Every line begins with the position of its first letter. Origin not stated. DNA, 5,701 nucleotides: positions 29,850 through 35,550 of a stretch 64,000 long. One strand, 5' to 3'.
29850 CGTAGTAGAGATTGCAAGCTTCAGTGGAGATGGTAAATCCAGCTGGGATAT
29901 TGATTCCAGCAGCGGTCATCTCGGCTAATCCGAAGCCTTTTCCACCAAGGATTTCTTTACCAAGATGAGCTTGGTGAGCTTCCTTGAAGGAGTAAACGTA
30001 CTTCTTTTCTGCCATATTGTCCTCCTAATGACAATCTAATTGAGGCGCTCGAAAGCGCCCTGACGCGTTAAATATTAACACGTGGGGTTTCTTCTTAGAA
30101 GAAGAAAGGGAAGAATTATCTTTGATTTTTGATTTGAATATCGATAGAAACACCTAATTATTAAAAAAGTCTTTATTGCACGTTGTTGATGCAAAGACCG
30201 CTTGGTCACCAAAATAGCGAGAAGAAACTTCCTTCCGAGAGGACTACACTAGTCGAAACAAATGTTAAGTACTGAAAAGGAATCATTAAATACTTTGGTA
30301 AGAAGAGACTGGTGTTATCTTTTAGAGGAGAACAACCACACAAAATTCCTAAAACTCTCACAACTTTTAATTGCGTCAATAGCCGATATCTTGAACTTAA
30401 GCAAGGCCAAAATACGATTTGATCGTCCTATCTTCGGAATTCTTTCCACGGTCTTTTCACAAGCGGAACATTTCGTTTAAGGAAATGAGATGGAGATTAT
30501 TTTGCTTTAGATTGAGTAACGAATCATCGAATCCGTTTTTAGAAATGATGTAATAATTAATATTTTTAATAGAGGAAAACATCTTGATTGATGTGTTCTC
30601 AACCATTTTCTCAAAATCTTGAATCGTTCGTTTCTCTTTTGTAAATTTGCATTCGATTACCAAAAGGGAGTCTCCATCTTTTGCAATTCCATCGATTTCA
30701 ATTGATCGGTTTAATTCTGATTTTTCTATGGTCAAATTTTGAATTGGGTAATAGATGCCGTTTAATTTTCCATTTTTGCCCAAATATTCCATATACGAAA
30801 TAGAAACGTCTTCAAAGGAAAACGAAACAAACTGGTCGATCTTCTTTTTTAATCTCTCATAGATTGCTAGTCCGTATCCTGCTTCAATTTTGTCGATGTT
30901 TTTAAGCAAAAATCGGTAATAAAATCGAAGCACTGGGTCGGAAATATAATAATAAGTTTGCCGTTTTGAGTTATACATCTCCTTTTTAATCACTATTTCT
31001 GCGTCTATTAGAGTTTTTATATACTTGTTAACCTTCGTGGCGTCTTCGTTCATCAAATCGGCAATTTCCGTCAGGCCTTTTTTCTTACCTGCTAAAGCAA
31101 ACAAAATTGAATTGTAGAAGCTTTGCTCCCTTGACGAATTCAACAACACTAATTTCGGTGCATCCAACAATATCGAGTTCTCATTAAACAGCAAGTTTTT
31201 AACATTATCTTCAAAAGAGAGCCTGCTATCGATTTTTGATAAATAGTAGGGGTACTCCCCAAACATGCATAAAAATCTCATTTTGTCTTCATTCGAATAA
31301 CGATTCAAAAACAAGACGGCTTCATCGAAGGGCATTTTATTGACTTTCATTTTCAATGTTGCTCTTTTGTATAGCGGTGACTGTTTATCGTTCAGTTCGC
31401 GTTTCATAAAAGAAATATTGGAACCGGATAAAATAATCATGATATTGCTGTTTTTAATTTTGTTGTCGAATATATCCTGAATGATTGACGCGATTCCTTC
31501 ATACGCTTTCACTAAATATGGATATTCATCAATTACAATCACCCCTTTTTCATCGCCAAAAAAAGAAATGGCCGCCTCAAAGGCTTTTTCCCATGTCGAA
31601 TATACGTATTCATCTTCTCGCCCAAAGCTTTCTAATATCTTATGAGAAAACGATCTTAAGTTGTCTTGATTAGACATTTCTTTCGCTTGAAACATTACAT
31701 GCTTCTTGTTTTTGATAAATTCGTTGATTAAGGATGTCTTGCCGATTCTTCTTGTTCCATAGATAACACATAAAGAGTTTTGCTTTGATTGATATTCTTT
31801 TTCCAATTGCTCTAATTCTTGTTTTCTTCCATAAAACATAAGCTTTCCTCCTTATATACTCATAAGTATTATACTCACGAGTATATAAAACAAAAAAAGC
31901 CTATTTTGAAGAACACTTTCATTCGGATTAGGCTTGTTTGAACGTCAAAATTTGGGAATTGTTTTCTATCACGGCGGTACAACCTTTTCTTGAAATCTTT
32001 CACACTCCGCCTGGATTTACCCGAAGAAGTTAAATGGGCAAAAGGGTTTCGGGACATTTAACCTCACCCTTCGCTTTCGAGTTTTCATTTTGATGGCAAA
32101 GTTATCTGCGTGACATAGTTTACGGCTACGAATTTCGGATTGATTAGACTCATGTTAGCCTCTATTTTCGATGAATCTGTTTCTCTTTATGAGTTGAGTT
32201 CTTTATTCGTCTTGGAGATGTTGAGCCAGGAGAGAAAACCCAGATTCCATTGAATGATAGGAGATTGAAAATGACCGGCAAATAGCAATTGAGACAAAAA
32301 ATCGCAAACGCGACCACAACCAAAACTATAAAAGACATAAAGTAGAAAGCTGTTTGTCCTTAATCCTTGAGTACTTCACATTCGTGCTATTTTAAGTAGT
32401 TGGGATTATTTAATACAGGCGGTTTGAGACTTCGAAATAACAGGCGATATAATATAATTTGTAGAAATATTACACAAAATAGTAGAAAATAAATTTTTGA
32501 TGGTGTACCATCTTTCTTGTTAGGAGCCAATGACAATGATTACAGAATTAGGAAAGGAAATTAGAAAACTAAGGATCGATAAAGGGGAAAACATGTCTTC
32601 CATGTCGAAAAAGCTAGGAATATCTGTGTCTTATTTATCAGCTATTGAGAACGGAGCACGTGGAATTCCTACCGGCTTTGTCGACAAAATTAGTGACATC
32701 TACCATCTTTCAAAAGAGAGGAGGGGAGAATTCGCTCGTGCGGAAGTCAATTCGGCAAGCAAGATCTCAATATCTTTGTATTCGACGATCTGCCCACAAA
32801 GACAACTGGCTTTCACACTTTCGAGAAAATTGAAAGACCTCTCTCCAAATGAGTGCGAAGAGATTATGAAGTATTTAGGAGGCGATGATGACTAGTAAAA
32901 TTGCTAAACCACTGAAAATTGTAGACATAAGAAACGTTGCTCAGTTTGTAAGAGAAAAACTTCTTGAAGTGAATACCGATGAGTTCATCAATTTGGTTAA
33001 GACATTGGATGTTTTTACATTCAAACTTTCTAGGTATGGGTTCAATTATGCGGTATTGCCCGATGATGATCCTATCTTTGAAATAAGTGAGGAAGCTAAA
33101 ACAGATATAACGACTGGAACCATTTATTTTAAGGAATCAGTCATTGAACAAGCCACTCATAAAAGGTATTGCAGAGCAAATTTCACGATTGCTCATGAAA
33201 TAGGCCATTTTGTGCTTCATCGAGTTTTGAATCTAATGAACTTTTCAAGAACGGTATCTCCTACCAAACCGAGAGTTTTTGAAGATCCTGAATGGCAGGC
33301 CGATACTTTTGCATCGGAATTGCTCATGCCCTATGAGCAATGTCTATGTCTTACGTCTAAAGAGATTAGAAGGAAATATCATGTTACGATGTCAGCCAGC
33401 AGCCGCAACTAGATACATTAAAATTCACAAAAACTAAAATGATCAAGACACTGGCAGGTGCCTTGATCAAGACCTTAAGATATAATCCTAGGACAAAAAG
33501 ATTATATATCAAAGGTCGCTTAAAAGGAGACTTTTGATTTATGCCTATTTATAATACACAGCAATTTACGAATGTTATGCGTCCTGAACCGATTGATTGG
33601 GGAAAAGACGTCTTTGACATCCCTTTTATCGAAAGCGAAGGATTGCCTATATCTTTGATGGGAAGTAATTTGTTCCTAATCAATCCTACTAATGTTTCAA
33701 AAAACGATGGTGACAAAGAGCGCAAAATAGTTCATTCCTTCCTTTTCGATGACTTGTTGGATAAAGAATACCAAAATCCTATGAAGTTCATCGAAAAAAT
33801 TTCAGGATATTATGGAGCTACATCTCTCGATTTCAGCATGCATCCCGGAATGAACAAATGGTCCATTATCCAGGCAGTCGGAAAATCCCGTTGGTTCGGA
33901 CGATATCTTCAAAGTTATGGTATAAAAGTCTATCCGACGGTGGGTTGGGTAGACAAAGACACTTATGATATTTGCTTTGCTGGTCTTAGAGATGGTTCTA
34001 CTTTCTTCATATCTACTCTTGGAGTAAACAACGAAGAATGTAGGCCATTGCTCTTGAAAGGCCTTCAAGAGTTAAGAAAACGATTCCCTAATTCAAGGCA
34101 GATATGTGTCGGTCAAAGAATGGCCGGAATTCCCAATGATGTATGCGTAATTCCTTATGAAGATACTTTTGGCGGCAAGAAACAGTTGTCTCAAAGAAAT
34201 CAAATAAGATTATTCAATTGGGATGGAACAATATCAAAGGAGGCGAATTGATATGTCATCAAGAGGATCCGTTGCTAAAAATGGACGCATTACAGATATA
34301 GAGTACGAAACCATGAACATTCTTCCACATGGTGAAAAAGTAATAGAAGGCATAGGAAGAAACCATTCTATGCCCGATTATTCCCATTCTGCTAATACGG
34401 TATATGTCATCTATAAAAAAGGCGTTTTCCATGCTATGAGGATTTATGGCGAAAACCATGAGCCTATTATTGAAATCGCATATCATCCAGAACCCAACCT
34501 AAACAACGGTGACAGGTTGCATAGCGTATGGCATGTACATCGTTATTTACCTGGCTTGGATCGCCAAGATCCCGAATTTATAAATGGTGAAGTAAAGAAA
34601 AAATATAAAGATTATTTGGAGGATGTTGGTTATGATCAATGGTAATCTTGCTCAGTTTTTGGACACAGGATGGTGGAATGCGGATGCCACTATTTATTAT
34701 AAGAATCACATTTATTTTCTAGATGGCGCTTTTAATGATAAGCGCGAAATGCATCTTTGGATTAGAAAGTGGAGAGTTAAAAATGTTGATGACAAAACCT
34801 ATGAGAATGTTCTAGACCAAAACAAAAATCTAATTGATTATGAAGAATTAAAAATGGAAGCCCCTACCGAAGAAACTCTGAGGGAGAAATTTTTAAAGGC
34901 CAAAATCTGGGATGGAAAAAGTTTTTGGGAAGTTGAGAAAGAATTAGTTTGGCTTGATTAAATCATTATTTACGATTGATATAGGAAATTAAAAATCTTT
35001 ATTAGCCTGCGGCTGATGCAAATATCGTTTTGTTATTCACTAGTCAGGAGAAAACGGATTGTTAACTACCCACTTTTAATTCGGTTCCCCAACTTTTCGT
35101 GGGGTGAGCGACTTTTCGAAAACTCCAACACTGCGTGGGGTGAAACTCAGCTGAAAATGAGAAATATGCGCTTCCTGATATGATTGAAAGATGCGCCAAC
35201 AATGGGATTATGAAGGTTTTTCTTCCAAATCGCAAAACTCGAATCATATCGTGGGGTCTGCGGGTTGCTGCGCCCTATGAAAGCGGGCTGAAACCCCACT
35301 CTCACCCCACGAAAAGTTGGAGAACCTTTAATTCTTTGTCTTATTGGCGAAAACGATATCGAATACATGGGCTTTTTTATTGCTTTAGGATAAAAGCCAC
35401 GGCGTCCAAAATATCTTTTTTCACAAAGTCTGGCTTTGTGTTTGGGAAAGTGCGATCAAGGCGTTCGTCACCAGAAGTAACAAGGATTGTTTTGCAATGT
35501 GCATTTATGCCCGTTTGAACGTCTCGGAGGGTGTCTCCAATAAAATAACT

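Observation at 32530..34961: XRE / ImmA-IrrE switch plus a tightly coupled three-gene operon of unknown proteins: candidate undescribed conflict or defence module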

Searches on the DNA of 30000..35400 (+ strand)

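Call 73: search_dna_similar(query=window:30000-35400:+, collection=phages, mode=near)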
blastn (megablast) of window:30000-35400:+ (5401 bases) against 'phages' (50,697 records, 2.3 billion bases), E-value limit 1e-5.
No match.

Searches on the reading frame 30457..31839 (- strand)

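Call 3: search_protein_families(library=pfam, proteins=[window:30457-31839:-], max_evalue=1)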
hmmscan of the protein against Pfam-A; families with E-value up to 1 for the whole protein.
window:30457-31839:- (460 aa): 14 families
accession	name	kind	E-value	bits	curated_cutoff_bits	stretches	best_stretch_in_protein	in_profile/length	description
PF01637.24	ATPase_2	-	8.4e-21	75.2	33.2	1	2-200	1-222/225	ATPase domain predominantly from Archaea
PF13173.12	AAA_14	-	1.5e-11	44.9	27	1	21-155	2-113/129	AAA domain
PF03008.20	DUF234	-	3.9e-09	37.2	22.5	1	307-404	1-95/100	Archaea bacterial proteins of unknown function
PF13401.12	AAA_22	-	2.7e-08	34.6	27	1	20-141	4-124/130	AAA domain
PF13191.12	AAA_16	-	1.2e-05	26.3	32.6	1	2-78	2-88/167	AAA ATPase domain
PF25201.1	nSTAND6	-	0.00014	22.4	27.7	1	3-56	2-53/148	Novel STAND NTPase 6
PF05621.17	TniB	-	0.0014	18.5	22.4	1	7-48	21-62/189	Bacterial TniB protein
PF13463.12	HTH_27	-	0.002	18.8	22.2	1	245-301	8-66/68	Winged helix DNA-binding domain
PF00004.35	AAA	-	0.0068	17.3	21.2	1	25-149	2-118/131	ATPase family associated with various cellular activities (AAA)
PF11074.14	DUF2779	-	0.02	15.6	23.3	0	253-292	80-119/126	Domain of unknown function(DUF2779)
PF24270.1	HTH_Cmi2_C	-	0.033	14.9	27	1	235-287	70-122/125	Cmi2, C-terminal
PF13479.12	AAA_24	-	0.059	13.6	27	1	24-56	5-34/195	AAA domain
PF08378.17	NERD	-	0.069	14.1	22.1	1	360-415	18-72/111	Nuclease-related domain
PF20703.3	nSTAND1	-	0.084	12.9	27.1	1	1-39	15-51/379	Novel STAND NTPase 1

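Call 4: search_protein_families(library=padloc, proteins=[window:30457-31839:-], max_evalue=1)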
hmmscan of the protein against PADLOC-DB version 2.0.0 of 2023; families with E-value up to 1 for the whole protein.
window:30457-31839:- (460 aa): 8 families
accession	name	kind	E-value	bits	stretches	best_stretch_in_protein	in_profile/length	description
PDLC04984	PDC-S27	-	1.2e-51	174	1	3-429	5-446/474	-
PDLC04985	PDC-S27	-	8.9e-26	88.8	1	2-416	6-432/484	-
PDLC04789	PDC-S01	-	1.6e-13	48.5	1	10-291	8-251/375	-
PDLC04791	PDC-S01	-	2.4e-10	37.7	1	5-217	3-188/395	-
PDLC01903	CARF4--CARF_PDDEXK_TM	-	0.00018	19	1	249-412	240-331/380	-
PDLC04788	PDC-S01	-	0.00019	18.5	1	6-51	4-49/448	-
PDLC01438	Csa3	-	0.0027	15.8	1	237-334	150-231/305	"CAS-I,CAS-II,CAS-III,CAS-IV,CAS-V,CAS-VI; associated_signaling"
PDLC04140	mad8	-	0.0034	14.9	1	19-44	25-50/314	mads_8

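Call 5: search_protein_families(library=phrogs, proteins=[window:30457-31839:-], max_evalue=1)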
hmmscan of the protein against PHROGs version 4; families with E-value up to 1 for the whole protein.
window:30457-31839:- (460 aa): 5 families
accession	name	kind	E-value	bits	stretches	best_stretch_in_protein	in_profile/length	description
phrog_6841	-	unknown function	0.012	15.5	1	3-46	37-79/470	-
phrog_16466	-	unknown function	0.06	14.4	0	10-42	15-48/69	-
phrog_2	-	head and packaging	0.062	13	1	20-195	276-456/807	terminase large subunit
phrog_296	-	integration and excision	0.2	11.3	1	18-139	315-423/626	DNA transposition protein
phrog_2030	-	transcription regulation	0.37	11.4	1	251-299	27-75/202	transcriptional regulator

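Call 6: search_protein_families(library=ncbifam, proteins=[window:30457-31839:-], max_evalue=1)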
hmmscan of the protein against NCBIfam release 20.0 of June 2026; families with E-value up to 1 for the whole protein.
window:30457-31839:- (460 aa): 5 families
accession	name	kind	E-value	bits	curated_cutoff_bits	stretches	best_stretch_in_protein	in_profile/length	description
NF053606.1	Sta1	subfamily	0.00029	20.9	80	1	245-301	25-84/100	Sta1 family transcriptional regulator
NF040939.2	trans_reg_lrs14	equivalog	0.0034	17.4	90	1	245-301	26-86/103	Lrs14 family HTH-type transcriptional regulator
NF049994.1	slr1306_fam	domain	0.046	12.3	490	1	6-56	94-143/470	slr1306 family protein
NF040586.1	FxSxx_TPR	equivalog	0.056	11.9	300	1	2-42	8-46/830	FxSxx-COOH system tetratricopeptide repeat protein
TIGR03596.1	GTPase_YlqF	equivalog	0.076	12.4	208.2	0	10-46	107-143/276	ribosome biogenesis GTPase YlqF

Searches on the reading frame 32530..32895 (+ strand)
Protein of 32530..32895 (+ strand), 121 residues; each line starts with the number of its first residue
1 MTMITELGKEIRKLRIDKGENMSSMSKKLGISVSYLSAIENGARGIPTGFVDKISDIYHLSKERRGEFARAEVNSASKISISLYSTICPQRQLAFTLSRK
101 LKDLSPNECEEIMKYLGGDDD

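Call 3: search_protein_families(library=pfam, proteins=[window:32530-32895:+], max_evalue=1)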
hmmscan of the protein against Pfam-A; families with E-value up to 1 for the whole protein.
window:32530-32895:+ (121 aa): 7 families
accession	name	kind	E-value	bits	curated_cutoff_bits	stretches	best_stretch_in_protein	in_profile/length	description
PF13560.12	HTH_31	-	1.1e-08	35.7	27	1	6-67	1-63/64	Helix-turn-helix domain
PF01381.28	HTH_3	-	6.3e-08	33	23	1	11-61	1-51/55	Helix-turn-helix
PF12844.13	HTH_19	-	7.5e-07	29.4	30.2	1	8-59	1-52/64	Helix-turn-helix domain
PF13443.12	HTH_26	-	0.00024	21.7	22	1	11-58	2-50/63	Cro/C1-type HTH DNA-binding domain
PF13413.12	HTH_25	-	0.00037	20.7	24.6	1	11-42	2-33/62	Helix-turn-helix domain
PF11551.14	Omp28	-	0.0099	16.2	34.9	1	42-96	9-63/171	Outer membrane protein Omp28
PF22564.2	HAAS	-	0.11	13.3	27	1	97-116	6-25/55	HAAS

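Call 4: search_protein_families(library=padloc, proteins=[window:32530-32895:+], max_evalue=1)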
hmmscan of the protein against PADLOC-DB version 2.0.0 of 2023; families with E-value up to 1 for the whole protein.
window:32530-32895:+ (121 aa): 8 families
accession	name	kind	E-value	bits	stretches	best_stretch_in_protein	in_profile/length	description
PDLC02926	HTH_VI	-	3.2e-11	41.3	1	7-60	2-55/92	-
PDLC03665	Control_protein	-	8.4e-06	24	1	7-56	9-59/77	control protein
PDLC04775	PDC-M69A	-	0.00013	20.5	1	3-64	4-65/113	-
PDLC04142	capH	-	0.00048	19.2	1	2-56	2-53/103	capH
PDLC03954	RmrA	-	0.0029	14.6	1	8-59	12-63/380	-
PDLC03947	RmrA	-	0.0079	13.1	1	7-61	12-66/383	-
PDLC03664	Control_protein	-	0.02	13.3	1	6-47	13-54/74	control protein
PDLC03953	RmrA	-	0.02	12.1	1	6-56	5-55/373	-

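Call 5: search_protein_families(library=phrogs, proteins=[window:32530-32895:+], max_evalue=1)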
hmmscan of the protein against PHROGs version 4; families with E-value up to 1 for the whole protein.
window:32530-32895:+ (121 aa): 24 families
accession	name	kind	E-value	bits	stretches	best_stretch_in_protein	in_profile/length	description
phrog_8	-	transcription regulation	1.2e-08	35.8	1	1-61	71-131/346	transcriptional regulator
phrog_3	-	transcription regulation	3.1e-07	31.5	1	1-61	83-141/430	transcriptional repressor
phrog_955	-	DNA, RNA and nucleotide metabolism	1.3e-06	29.2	1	5-81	23-100/142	HTH DNA binding protein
phrog_2967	-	transcription regulation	2.6e-06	28.1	1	2-79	6-83/225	transcriptional regulator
phrog_1468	-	transcription regulation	5.3e-06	27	1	1-45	2-46/67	transcriptional repressor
phrog_9908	-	DNA, RNA and nucleotide metabolism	5.6e-05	23.4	1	6-65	13-73/282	DNA binding protein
phrog_2439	-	transcription regulation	0.00058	19.8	1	7-62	8-63/367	transcriptional regulator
phrog_5823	-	transcription regulation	0.00071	19.8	1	2-48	2-49/404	transcriptional regulator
phrog_4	-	transcription regulation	0.00099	19.2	1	3-63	133-189/400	transcriptional repressor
phrog_32768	-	unknown function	0.0014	18.4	1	4-56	7-60/446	-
phrog_7241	-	transcription regulation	0.0036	18.4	1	15-61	70-116/122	transcriptional regulator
phrog_11451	-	transcription regulation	0.0064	17.9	1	6-54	5-53/98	CI-like repressor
phrog_11187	-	transcription regulation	0.0086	16.9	1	3-43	3-44/63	transcriptional regulator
phrog_35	-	transcription regulation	0.025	15.6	1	21-72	88-132/181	transcriptional repressor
phrog_33502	-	unknown function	0.025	15.3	1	5-51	112-158/190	-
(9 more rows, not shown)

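Call 6: search_protein_families(library=ncbifam, proteins=[window:32530-32895:+], max_evalue=1)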
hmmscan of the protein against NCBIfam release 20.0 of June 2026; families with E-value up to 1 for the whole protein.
window:32530-32895:+ (121 aa): 12 families
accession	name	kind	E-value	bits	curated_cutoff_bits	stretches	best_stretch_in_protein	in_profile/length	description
NF038139.1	Reg_Aceta_RamB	equivalog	1.4e-05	24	700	1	7-60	3-56/465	acetate metabolism transcriptional regulator RamB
NF046032.1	TransRegSlrRBacil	equivalog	0.00028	21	250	1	7-57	2-53/149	HTH-type transcriptional regulator SlrR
NF006015.0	PRK08154.1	subfamily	0.0008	18.7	204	1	3-56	27-80/314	anaerobic benzoate catabolism transcriptional regulator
NF041575.1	antitoxPezA_Strep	equivalog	0.0012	18.8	290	1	7-61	2-56/158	type II toxin-antitoxin system antitoxin PezA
NF047948.1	male_kill_WMK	equivalog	0.0015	18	300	1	6-56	5-55/300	WO male-killing family protein Wmk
TIGR03070.1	couple_hipB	subfamily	0.0024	17.8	71.65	1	5-44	1-40/58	type II toxin-antitoxin system Y4mF family antitoxin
NF041677.1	trans_regClgR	equivalog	0.0049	16.9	170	1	7-54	9-56/113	transcriptional regulator ClgR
NF041534.1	rodZ_Strepcoccus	equivalog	0.016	14.4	375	1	8-41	7-40/275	cytoskeleton protein RodZ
NF041951.1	phage_RstR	subfamily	0.017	15.4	80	1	7-61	3-57/108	RstR family transcriptional repressor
NF010465.0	PRK13890.1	equivalog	0.086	12.9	96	0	16-43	15-42/121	conjugal transfer protein TrbA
TIGR02147.1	Fsuc_second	paralog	0.14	11.6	50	1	23-68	31-77/272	TIGR02147 family protein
NF058600.1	TransRegSco1979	equivalog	0.17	10.9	350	1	7-68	9-71/280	Sco1979 family transcriptional regulator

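Call 107: search_solved_structures(query=window:32530-32892:+, max_evalue=0.001)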
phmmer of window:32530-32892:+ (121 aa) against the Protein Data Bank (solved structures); distinct sequences matched with E-value up to 0.001: 4.
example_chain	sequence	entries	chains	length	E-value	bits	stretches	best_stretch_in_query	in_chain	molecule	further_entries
5tn0_A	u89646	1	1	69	3.7e-05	27.4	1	7-61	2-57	HTH-type transcriptional regulator SinR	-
3qq6_A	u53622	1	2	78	4.3e-05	27.2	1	7-61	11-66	HTH-type transcriptional regulator sinR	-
1b0n_A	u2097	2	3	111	0.00011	25.8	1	7-61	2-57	PROTEIN (SINR PROTEIN) | HTH-TYPE TRANSCRIPTIONAL REGULATOR SINR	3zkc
8tac_A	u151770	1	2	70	0.00065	23.4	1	6-58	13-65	DBP48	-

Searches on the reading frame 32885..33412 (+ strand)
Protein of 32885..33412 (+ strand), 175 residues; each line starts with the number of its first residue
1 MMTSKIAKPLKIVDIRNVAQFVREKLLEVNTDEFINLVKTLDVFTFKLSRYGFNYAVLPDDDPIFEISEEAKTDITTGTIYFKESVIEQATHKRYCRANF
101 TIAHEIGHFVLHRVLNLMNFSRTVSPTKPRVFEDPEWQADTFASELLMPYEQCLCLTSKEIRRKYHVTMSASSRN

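Call 3: search_protein_families(library=pfam, proteins=[window:32885-33412:+], max_evalue=1)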
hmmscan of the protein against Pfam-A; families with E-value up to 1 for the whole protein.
window:32885-33412:+ (175 aa): 1 family
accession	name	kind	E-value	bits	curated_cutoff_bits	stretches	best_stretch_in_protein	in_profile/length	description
PF06114.19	Peptidase_M78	-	8.8e-11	42.1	22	1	97-154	41-93/123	IrrE N-terminal-like domain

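Call 4: search_protein_families(library=padloc, proteins=[window:32885-33412:+], max_evalue=1)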
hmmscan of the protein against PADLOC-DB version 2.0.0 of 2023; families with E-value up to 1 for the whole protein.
window:32885-33412:+ (175 aa): 17 families
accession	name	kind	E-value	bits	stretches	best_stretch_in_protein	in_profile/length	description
PDLC04141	capP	-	2.7e-18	64.4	1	65-153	33-118/242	capP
PDLC03945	RmrA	-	4.9e-11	40.4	1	91-154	201-257/394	-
PDLC03953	RmrA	-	2.3e-09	34.9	1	14-153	129-249/373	-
PDLC03951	RmrA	-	4.3e-09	33.8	1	93-152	200-251/400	-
PDLC03944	RmrA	-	1.3e-08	32.3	1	86-153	187-248/384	-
PDLC03949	RmrA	-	1.7e-08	31.8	1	91-159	182-237/363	-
PDLC03954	RmrA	-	5.3e-08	30.2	1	69-152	179-256/380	-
PDLC03948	RmrA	-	6.8e-08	29.8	1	91-152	200-255/397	-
PDLC03952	RmrA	-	2.8e-07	27.7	1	93-151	215-267/395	-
PDLC03947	RmrA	-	1.5e-06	25.3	1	93-151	203-255/383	-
PDLC03950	RmrA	-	2.6e-06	24.7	1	90-161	188-252/369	-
PDLC03943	RmrA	-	5.6e-06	23.7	1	89-152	183-233/370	-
PDLC03946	RmrA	-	7.8e-06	22.9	1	92-160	184-240/357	-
PDLC03956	RmrA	-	5e-05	20.5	1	93-152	201-252/399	-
PDLC03955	RmrA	-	0.00043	17.6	1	90-152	206-255/371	-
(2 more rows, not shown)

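Call 5: search_protein_families(library=phrogs, proteins=[window:32885-33412:+], max_evalue=1)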
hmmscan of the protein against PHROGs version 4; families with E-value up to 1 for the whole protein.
window:32885-33412:+ (175 aa): 7 families
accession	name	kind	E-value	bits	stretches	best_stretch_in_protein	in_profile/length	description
phrog_2439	-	transcription regulation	1.6e-12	48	1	32-152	149-244/367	transcriptional regulator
phrog_1914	-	unknown function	5.9e-11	43.5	1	95-172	91-170/222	-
phrog_87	-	other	7.5e-08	33.4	1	97-152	84-132/227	metallo-protease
phrog_19315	-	unknown function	5.3e-07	30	1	93-154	90-151/348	-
phrog_1516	-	unknown function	3.2e-05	24.6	1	90-152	79-144/227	-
phrog_4031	-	unknown function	0.003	17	1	63-155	201-304/626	-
phrog_7468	-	unknown function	0.12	12.7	1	37-86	129-178/268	-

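Call 6: search_protein_families(library=ncbifam, proteins=[window:32885-33412:+], max_evalue=1)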
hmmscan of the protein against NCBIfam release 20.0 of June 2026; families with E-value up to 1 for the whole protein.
window:32885-33412:+ (175 aa): 1 family
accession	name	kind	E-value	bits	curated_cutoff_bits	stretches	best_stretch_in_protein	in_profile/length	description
NF052239.1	antitox_spr1629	equivalog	1.1e-09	38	335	1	90-154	200-257/377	spr1629 family repressor/antitoxin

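Call 106: search_solved_structures(query=window:32885-33409:+, max_evalue=0.01)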
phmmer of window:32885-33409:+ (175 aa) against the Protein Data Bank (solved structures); distinct sequences matched with E-value up to 0.01: 1.
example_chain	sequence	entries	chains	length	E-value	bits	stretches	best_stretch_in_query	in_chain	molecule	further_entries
7t5t_A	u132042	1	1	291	0.00014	24.9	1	97-152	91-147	CapP toxin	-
